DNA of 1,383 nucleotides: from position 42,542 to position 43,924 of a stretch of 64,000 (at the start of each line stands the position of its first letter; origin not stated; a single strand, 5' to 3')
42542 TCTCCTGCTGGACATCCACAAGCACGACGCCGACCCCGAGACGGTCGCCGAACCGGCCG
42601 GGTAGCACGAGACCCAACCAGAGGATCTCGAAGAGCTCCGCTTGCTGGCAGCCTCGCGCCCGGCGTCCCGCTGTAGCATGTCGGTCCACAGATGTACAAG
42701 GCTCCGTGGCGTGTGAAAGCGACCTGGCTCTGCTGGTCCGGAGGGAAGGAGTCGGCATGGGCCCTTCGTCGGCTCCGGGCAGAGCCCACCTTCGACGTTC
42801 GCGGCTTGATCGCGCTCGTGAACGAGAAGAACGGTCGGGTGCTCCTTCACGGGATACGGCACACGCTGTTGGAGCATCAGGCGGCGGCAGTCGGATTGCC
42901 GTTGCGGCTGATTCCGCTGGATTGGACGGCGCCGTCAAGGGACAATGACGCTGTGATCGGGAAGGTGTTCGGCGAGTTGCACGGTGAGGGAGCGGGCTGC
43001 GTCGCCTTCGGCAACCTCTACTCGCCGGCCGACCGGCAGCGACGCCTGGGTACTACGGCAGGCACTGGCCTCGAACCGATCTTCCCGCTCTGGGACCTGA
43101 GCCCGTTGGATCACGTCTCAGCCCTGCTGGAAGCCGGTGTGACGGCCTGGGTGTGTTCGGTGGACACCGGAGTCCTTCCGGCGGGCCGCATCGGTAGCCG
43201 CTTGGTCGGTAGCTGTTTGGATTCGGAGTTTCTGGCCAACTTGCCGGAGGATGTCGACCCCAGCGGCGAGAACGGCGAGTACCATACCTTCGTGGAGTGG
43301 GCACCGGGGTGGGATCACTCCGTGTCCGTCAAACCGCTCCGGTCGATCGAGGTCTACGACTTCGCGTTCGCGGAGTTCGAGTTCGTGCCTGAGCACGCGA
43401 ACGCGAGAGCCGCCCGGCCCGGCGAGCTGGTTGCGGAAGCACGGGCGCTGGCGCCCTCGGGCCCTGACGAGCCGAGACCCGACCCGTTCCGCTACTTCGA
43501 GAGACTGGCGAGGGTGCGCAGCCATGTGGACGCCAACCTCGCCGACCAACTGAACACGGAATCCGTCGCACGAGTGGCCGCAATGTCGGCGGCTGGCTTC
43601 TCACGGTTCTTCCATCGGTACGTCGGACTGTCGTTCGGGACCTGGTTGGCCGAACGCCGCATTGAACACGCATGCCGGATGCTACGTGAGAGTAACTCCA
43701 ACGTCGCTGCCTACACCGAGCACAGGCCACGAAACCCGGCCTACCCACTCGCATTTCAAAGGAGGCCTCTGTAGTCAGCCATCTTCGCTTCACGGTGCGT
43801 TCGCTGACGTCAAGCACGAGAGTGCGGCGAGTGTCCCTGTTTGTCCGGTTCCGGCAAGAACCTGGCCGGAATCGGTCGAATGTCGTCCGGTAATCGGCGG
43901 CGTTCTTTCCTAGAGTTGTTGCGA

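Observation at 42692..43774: PP-loop ATP pyrophosphatase (DUF71/Dph6-like) fused to an AraC-type HTH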

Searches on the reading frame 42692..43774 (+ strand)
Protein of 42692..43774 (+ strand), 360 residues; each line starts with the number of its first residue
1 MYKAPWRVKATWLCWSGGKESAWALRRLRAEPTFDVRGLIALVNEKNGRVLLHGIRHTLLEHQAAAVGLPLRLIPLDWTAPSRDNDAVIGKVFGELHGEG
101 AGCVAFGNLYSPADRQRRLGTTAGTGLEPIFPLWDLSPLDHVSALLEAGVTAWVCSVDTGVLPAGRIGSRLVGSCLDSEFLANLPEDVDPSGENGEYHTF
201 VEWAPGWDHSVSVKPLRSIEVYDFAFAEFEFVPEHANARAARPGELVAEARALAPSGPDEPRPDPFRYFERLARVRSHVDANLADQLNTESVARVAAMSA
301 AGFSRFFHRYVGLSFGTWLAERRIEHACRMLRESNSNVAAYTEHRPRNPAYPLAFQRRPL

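Call 3: search_protein_families(library=pfam, proteins=[window:42692-43774:+], max_evalue=1)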
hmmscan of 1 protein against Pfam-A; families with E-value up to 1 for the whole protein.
window:42692-43774:+ (360 aa): 2 families
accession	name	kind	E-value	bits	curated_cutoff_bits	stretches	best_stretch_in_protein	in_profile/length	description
PF01902.24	Diphthami_syn_2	-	2.2e-21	76.8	23.2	1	14-226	6-211/219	Diphthamide synthase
PF12833.13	HTH_18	-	7.4e-09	36.2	33.6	1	293-339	2-48/80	Helix-turn-helix domain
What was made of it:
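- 42731..43369 (+): N-type ATP pyrophosphatase (PF01902/DUF71) domain, aa 14-226. Pfam E=2.2e-21 (call 3).
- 43484..43707 (+): Surviving part of the AraC domain (aa 265-339): helix 1, HTH1 and the long linker helix. Homology to relatives ends at 43707. HTH_18 positions 2-48/80 (call 3).
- On N-type ATP pyrophosphatase / DUF71 (PF01902): 76.8 bits against a 23.2 cutoff, aa 14-226 (call 3)
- Checked: Pfam gives PF12833 HTH_18 at aa 293-339, covering only profile positions 2-48 of 80 (E=7.4e-9), with no PF00165 hit (call 3).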

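Call 4: search_protein_families(library=ncbifam, proteins=[window:42692-43774:+], max_evalue=1)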
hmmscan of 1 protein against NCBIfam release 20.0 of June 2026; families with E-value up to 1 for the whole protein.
window:42692-43774:+ (360 aa): 15 families
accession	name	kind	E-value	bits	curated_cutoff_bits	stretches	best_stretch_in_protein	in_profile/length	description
TIGR03679.1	Dph6_archaeal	equivalog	1e-15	57.6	197.3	1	15-214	4-200/218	diphthine--ammonia ligase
NF047788.1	TransRegPocR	equivalog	1.5e-08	34.3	500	1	273-340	192-259/296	transcriptional regulator PocR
NF006902.0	PRK09393.1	equivalog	2.3e-07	30.3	425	1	270-340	220-290/327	transcriptional regulator FtrA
NF012144.2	ramA_TF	equivalog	3.2e-07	30.8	180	1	275-339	10-74/108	RamA family antibiotic efflux transcriptional regulator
NF052346.1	PAB0415_fam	hypoth_equivalog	1.5e-06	28.1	250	1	124-217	101-193/205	PAB0415 family putative ATP pyrophosphatase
NF007860.0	PRK10572.1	equivalog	2e-06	26.9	208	1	270-340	183-253/292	arabinose operon transcriptional regulator AraC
NF047455.1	TF_Staph_AryK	equivalog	3.5e-05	22.2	850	1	270-338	157-225/759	transcriptional regulator AryK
TIGR04094.1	adjacent_YSIRK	equivalog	8.7e-05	21.6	200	1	273-336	288-351/383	YSIRK-targeted surface antigen transcriptional regulator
NF052347.1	TTX_0299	hypoth_equivalog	0.00082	19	250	1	171-220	141-191/200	TTX_0299 family putative ATP pyrophosphatase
NF012198.0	MarA_TF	equivalog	0.0065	16.6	250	1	276-342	15-81/124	MDR efflux pump AcrAB transcriptional activator MarA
NF008564.0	PRK11511.1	equivalog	0.0067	16.6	202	1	277-341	16-80/127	MDR efflux pump AcrAB transcriptional activator MarA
NF007584.0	PRK10219.1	equivalog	0.0096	16.3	174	1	277-337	12-72/107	superoxide response transcriptional regulator SoxS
NF049932.1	TranspRegBtr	equivalog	0.011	14.2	900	1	275-337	169-231/531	bacillibactin transport transcriptional regulator Btr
NF041686.2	ant_diox_reg_AndR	equivalog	0.016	14.8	350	1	273-338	220-285/321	anthranilate 1,2-dioxygenase regulatory protein AndR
NF033869.1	viru_reg_Rsp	equivalog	0.12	10.8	400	1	275-343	152-220/701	AraC family transcriptional regulator Rsp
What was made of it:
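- On Dph6 (diphthine-ammonia ligase): TIGR03679 scores 57.6 against a 197.3 cutoff (call 4).
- Closest known: Dph6 diphthine-ammonia ligase / PF0828, PH1257, MJ0570 structures. Different: The NCBIfam Dph6 score of 57.6 is far below the 197.3 cutoff (call 4).
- Checked: NCBIfam gives sub-threshold Dph6_archaeal and several AraC-family DNA-binding-domain matches, all ending at aa ~340 (call 4).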

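Call 6: find_homologous_proteins(query=window:42692-43771:+)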
Query window:42692-43771:+ (360 aa): 200 proteins with E <= 0.001 among 8000 candidates; the best 120 are listed.
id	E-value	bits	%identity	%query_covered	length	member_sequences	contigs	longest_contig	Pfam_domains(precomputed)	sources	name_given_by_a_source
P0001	9.5e-246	833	100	100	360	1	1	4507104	PF12833.14,PF01902.25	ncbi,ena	-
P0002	1.7e-143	496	90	69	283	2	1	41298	PF12833.14,PF00165.30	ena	-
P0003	1.6e-123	431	60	94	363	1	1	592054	PF12833.14,PF28410.1,PF01902.25,PF00165.30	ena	-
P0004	5.7e-120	419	58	94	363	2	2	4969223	PF12833.14,PF01902.25,PF00165.30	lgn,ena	-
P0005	1.1e-119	418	58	94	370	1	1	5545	PF12833.14,PF01902.25,PF00165.30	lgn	-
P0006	2.8e-119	417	56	98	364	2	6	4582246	PF12833.14,PF01902.25,PF00165.30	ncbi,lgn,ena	-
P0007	4.0e-118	413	57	94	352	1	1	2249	PF12833.14,PF28410.1,PF01902.25,PF00165.30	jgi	-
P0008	7.6e-118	412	57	94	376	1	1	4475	PF12833.14,PF01902.25,PF00165.30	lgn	-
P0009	4.3e-117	409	56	94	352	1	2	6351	PF12833.14,PF28410.1,PF01902.25,PF00165.30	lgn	-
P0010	1.2e-116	408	55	94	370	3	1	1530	PF12833.14,PF01902.25,PF00165.30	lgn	-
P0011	2.9e-116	407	56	94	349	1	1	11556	PF12833.14,PF28410.1,PF01902.25,PF00165.30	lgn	-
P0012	4.5e-116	406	56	94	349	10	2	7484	PF12833.14,PF28410.1,PF01902.25,PF00165.30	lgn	-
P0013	1.6e-115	404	55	94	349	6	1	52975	PF12833.14,PF01902.25,PF00165.30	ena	-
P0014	2.4e-115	404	57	93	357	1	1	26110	PF12833.14,PF28410.1,PF01902.25,PF00165.30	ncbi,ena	-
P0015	4.0e-115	403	56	94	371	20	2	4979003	PF12833.14,PF01902.25,PF00165.30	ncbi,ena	-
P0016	4.1e-115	403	56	94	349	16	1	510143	PF12833.14,PF28410.1,PF01902.25,PF00165.30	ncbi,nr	ncbi:MAG: helix-turn-helix domain-containing protein [Acidobacteriota bacterium]|nr:helix-turn-helix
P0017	2.3e-114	401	55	94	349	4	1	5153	PF12833.14,PF01902.25,PF00165.30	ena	-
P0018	6.6e-114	399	55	94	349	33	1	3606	PF12833.14,PF01902.25,PF00165.30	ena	-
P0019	3.3e-113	397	53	94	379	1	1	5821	PF12833.14,PF28410.1,PF01902.25,PF00165.30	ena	-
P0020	4.3e-113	396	57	94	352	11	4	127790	PF12833.14,PF01902.25,PF00165.30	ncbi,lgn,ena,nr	ncbi:MAG: helix-turn-helix domain-containing protein [Acidobacteria bacterium]|nr:helix-turn-helix d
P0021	8.1e-112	392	56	94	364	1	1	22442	PF12833.14,PF01902.25,PF00165.30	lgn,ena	-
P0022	3.5e-111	390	54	94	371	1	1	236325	PF12833.14,PF01902.25,PF00165.30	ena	-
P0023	6.1e-111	389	56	92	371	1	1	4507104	PF12833.14,PF28410.1,PF01902.25,PF00165.30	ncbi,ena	-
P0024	6.8e-111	389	55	93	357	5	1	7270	PF12833.14,PF28410.1,PF01902.25,PF00165.30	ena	-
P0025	7.0e-111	389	54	94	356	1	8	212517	PF12833.14,PF01902.25,PF00165.30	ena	-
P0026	1.6e-109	385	55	94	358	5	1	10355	PF12833.14,PF01902.25,PF00165.30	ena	-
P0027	4.6e-108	380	55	94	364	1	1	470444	PF12833.14,PF01902.25,PF00165.30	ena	-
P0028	1.2e-104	368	51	94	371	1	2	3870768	PF12833.14,PF01902.25,PF00165.30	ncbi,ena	-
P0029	1.3e-103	365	53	92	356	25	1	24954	PF12833.14,PF01902.25,PF00165.30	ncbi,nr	ncbi:MAG: helix-turn-helix domain-containing protein [Acidobacteriota bacterium]|nr:helix-turn-helix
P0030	8.4e-103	362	53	94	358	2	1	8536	PF12833.14,PF01902.25,PF00165.30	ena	-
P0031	3.4e-99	351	56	86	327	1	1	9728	PF12833.14,PF00165.30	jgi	jgi:diphthamide synthase (EF-2-diphthine--ammonia ligase)/AraC-like DNA-binding protein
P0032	1.1e-98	349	55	84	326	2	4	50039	PF12833.14,PF28410.1,PF00165.30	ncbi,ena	-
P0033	1.9e-98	348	55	88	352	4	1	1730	PF12833.14,PF00165.30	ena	-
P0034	4.4e-98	347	52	90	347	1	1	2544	PF12833.14,PF28410.1,PF01902.25,PF00165.30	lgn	-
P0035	1.0e-96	342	53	90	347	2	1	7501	PF12833.14,PF28410.1,PF01902.25,PF00165.30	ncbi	-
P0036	1.1e-96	342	51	93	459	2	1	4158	PF12833.14,PF01902.25,PF00165.30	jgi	-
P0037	2.1e-96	341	51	92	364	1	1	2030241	PF12833.14,PF01902.25,PF00165.30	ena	-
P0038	2.4e-96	341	54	85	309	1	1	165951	PF12833.14,PF28410.1,PF00165.30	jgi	-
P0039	2.4e-96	341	52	92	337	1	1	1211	PF12833.14,PF28410.1,PF01902.25,PF00165.30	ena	-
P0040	5.6e-94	333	53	83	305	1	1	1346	PF12833.14,PF28410.1,PF00165.30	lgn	-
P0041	1.3e-91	326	48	93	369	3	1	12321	PF12833.14,PF01902.25,PF00165.30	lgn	-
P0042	2.3e-91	325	49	93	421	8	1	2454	PF12833.14,PF01902.25,PF00165.30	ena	-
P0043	3.0e-91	324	49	93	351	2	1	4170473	PF12833.14,PF28410.1,PF01902.25,PF00165.30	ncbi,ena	-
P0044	1.5e-90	322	49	93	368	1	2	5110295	PF12833.14,PF28410.1,PF01902.25,PF00165.30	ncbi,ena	-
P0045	1.6e-90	322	48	94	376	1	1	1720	PF12833.14,PF01902.25,PF00165.30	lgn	-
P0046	2.6e-90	321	52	86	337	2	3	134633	PF12833.14,PF00165.30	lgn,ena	-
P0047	6.2e-90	320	50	93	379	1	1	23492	PF12833.14,PF01902.25,PF00165.30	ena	-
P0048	2.8e-89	318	48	91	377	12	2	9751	PF12833.14,PF01902.25,PF00165.30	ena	-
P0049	3.7e-89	318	49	93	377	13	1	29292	PF12833.14,PF01902.25,PF00165.30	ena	-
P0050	4.0e-89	317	47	93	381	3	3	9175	PF12833.14,PF01902.25,PF00165.30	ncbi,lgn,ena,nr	ncbi:MAG: helix-turn-helix domain-containing protein [Acidobacteria bacterium]|nr:helix-turn-helix d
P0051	4.1e-89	317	49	93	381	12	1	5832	PF12833.14,PF01902.25,PF00165.30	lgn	-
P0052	4.2e-89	317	49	93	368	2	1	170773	PF12833.14,PF01902.25,PF00165.30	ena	-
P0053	6.2e-89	317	48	93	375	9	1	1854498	PF12833.14,PF01902.25,PF00165.30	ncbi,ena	-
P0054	8.0e-89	316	50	93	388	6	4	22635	PF12833.14,PF01902.25,PF00165.30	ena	-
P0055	4.3e-88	314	49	90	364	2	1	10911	PF12833.14,PF01902.25,PF00165.30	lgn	-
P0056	1.4e-87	312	48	93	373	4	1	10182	PF12833.14,PF01902.25,PF00165.30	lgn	-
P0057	1.5e-87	312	47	92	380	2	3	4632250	PF12833.14,PF01902.25,PF00165.30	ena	-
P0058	3.0e-87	311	48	92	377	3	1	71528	PF12833.14,PF01902.25,PF00165.30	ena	-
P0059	4.2e-87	311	48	93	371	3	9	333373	PF12833.14,PF28410.1,PF01902.25,PF00165.30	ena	-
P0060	7.0e-87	310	47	94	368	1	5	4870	PF12833.14,PF01902.25,PF00165.30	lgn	-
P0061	8.6e-87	310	68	36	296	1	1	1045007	PF12833.14,PF01902.25,PF00165.30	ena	-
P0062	1.3e-86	309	47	93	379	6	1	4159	PF12833.14,PF01902.25,PF00165.30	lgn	-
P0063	1.4e-86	309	46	93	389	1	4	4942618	PF12833.14,PF28410.1,PF01902.25,PF00165.30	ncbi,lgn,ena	-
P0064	1.9e-86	309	47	93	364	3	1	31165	PF12833.14,PF01902.25,PF00165.30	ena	-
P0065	7.0e-86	307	50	90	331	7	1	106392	PF12833.14,PF01902.25,PF00165.30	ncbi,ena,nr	ncbi:MAG: helix-turn-helix domain-containing protein [Acidobacteriota bacterium]|nr:helix-turn-helix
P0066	1.7e-85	305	47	92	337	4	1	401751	PF12833.14,PF28410.1,PF01902.25,PF00165.30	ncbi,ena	-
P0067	5.0e-84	301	52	84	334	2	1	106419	PF01902.25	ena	-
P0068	6.7e-84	300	54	75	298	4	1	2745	PF12833.14,PF00165.30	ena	-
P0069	1.6e-83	299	47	94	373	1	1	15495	PF12833.14,PF01902.25,PF00165.30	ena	-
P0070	2.5e-83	298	47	91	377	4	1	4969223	PF12833.14,PF01902.25,PF00165.30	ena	-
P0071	4.3e-83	298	45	93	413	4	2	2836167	PF12833.14,PF00165.30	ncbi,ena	-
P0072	1.1e-82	296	46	94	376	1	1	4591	PF12833.14,PF01902.25,PF00165.30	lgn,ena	-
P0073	2.3e-82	295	47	93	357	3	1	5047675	PF12833.14,PF28410.1,PF01902.25,PF00165.30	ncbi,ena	-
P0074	4.5e-82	294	45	92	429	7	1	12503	PF12833.14,PF28410.1,PF01902.25,PF00165.30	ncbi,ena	-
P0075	5.6e-82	294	45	90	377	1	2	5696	PF12833.14,PF01902.25,PF00165.30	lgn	-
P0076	2.7e-81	292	47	90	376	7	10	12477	PF12833.14,PF01902.25,PF00165.30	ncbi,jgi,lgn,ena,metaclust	metaclust:\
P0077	5.1e-81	291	44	94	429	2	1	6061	PF12833.14,PF00165.30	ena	-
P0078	2.6e-80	288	46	92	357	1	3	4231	PF12833.14,PF28410.1,PF01902.25,PF00165.30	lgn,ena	-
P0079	1.3e-77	280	44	95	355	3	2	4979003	PF12833.14,PF28410.1,PF01902.25,PF00165.30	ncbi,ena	-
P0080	3.1e-77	278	45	95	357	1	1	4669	PF12833.14,PF01902.25,PF00165.30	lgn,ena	-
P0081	4.6e-76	274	44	95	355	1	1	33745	PF12833.14,PF28410.1,PF00165.30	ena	-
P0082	1.1e-75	273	46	92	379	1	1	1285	PF12833.14,PF01902.25,PF00165.30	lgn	-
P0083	2.3e-75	272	45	93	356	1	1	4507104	PF12833.14,PF28410.1,PF01902.25,PF00165.30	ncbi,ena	-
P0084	8.8e-74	267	55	67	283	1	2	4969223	PF12833.14,PF00165.30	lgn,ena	-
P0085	9.9e-72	260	43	95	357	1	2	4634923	PF12833.14,PF28410.1,PF01902.25,PF00165.30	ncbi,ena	-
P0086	3.7e-71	258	44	93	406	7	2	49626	PF12833.14,PF01902.25,PF00165.30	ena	-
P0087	1.8e-70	256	47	78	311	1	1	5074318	PF12833.14,PF00165.30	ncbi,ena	-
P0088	5.2e-70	255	57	62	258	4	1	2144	PF12833.14,PF00165.30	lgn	-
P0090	1.9e-68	249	47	78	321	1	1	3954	PF12833.14,PF00165.30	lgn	-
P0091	5.7e-68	248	47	79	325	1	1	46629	PF12833.14,PF00165.30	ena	-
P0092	8.3e-68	247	46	78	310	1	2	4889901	PF12833.14,PF00165.30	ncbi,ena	-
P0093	7.2e-66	241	52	63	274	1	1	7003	PF01902.25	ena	-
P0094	8.8e-59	218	44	79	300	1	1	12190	PF12833.14,PF28410.1,PF00165.30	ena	-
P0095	1.1e-56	211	54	31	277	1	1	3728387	PF12833.14,PF00165.30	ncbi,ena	-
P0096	6.3e-49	185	52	53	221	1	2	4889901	PF12833.14,PF00165.30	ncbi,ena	-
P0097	3.6e-41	160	40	62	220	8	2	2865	PF28410.1,PF01902.25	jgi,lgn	-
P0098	4.2e-41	159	39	69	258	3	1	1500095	PF28410.1,PF01902.25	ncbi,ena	-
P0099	5.6e-41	159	39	61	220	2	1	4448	PF28410.1,PF01902.25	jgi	jgi:uncharacterized protein (TIGR00290 family)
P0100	1.7e-40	157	38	61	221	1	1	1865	PF28410.1,PF01902.25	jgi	-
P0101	1.5e-39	154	38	60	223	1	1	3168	PF28410.1,PF01902.25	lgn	-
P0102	1.5e-39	154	38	60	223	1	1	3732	PF28410.1,PF01902.25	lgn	-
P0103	4.1e-39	153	38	60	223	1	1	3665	PF28410.1,PF01902.25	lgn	-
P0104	8.2e-39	152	40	61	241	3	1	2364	PF28410.1,PF01902.25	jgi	jgi:uncharacterized protein (TIGR00290 family)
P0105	9.1e-39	152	39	62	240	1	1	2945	PF28410.1,PF01902.25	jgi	jgi:uncharacterized protein (TIGR00290 family)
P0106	1.3e-38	151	40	60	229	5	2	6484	PF28410.1,PF01902.25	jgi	jgi:uncharacterized protein (TIGR00290 family)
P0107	1.8e-38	151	38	62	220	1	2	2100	PF28410.1,PF01902.25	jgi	jgi:uncharacterized protein (TIGR00290 family)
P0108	1.9e-38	151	43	61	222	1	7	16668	PF28410.1,PF01902.25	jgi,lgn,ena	jgi:uncharacterized protein (TIGR00290 family)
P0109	2.0e-38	151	40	63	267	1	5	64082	PF28410.1,PF01902.25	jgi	jgi:uncharacterized protein (TIGR00290 family)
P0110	2.2e-38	150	39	61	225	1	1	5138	PF28410.1,PF01902.25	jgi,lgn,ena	-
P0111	2.2e-38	150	40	61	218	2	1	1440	PF28410.1,PF01902.25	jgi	jgi:uncharacterized protein (TIGR00290 family)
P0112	3.6e-38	150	38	60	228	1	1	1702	PF28410.1,PF01902.25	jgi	jgi:uncharacterized protein (TIGR00290 family)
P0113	3.9e-38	150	38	61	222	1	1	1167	PF28410.1,PF01902.25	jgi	jgi:uncharacterized protein (TIGR00290 family)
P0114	5.2e-38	149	38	59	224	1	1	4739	PF28410.1,PF01902.25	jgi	jgi:uncharacterized protein (TIGR00290 family)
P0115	1.2e-37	148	38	63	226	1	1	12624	PF28410.1,PF01902.25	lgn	-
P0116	1.4e-37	148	38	65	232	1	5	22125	PF28410.1,PF01902.25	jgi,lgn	jgi:uncharacterized protein (TIGR00290 family)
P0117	1.8e-37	147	38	61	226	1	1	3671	PF28410.1,PF01902.25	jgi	-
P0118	2.0e-37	147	40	61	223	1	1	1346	PF28410.1,PF01902.25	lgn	-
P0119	3.0e-37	147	38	61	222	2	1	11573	PF28410.1,PF01902.25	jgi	jgi:uncharacterized protein (TIGR00290 family)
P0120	3.4e-37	147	42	61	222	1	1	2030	PF28410.1,PF01902.25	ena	-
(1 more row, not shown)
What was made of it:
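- The protein is annotated as a normal 360-aa product in public records (call 6).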

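Call 10: find_encoding_contigs(protein=P0002, flank=10000, max_places=3)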
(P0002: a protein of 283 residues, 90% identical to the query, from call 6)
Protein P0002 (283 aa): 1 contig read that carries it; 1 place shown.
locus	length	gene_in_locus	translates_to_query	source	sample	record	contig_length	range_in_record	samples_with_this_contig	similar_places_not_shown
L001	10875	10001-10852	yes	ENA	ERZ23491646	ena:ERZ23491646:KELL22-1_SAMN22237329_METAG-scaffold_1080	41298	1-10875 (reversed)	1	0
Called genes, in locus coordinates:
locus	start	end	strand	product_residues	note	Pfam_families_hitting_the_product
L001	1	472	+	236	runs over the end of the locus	PF04542:Sigma70_r2, PF08281:Sigma70_r4_2, PF04545:Sigma70_r4 (weak)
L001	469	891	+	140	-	-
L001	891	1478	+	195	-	-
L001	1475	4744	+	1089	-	PF00873:ACR_tran, PF02355:SecD_SecF_C (faint)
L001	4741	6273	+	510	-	PF25919:BSH_CusB (faint), PF25917:BSH_RND, PF25973:BSH_CzcB, PF25954:Beta-barrel_RND_2, PF25989:YknX_C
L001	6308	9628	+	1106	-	PF00873:ACR_tran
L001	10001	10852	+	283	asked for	PF12833:HTH_18, PF00165:HTH_AraC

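Call 12: find_encoding_contigs(protein=P0001, flank=10000, max_places=3)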
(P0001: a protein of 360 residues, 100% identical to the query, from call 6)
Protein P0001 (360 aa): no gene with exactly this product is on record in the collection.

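Call 14: find_encoding_contigs(protein=P0023, flank=8000, max_places=2)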
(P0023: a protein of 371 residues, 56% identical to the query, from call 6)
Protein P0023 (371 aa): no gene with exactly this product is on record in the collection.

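Call 15: find_encoding_contigs(protein=P0083, flank=8000, max_places=2)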
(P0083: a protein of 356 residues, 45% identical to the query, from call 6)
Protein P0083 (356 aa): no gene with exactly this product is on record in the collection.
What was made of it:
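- Tried and rejected: Exact-sequence look-ups of P0001, P0023 and P0083 found nothing on record (calls 12, 14, 15).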
